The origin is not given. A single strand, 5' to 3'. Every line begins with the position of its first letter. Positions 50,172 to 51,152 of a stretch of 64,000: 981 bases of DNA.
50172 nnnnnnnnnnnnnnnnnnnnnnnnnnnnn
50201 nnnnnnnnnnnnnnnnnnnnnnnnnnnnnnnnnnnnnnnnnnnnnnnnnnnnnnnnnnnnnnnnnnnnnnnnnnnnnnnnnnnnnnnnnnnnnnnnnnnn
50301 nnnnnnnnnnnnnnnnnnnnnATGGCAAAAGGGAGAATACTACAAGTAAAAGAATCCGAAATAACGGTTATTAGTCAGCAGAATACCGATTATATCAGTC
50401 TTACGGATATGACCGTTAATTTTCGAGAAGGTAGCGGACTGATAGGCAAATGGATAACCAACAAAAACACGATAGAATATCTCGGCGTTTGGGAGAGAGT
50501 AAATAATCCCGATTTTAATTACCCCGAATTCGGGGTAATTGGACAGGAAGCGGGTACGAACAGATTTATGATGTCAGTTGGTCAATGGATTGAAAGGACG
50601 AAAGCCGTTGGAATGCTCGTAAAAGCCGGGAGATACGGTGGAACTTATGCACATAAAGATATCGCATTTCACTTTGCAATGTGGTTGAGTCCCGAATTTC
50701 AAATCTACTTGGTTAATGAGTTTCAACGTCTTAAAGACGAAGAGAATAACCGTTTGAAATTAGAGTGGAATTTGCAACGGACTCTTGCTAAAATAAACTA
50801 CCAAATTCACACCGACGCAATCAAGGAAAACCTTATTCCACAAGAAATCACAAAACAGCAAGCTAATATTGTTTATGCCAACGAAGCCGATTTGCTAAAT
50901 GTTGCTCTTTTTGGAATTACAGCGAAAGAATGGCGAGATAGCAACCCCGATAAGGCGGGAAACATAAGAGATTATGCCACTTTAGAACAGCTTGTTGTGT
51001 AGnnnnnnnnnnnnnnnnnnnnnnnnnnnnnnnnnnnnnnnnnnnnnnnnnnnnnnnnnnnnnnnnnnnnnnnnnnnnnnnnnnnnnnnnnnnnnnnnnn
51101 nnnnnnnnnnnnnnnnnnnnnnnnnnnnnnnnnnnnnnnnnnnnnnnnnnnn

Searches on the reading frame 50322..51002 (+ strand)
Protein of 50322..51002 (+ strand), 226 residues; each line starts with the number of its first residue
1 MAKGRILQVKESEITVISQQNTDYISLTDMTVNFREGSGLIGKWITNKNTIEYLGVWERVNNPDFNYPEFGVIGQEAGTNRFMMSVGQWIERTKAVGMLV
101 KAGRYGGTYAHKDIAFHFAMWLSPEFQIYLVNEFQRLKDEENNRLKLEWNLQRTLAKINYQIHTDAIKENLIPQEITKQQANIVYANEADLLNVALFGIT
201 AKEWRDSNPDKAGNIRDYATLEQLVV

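Call 68: search_protein_families(library=padloc, proteins=[window:50322-51002:+], max_evalue=0.01)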
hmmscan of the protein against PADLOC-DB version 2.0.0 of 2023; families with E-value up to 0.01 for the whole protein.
window:50322-51002:+ (226 aa): 1 family
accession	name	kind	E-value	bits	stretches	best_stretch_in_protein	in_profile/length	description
PDLC04962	PDC-S22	-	2.3e-112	372.6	1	1-226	1-228/281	-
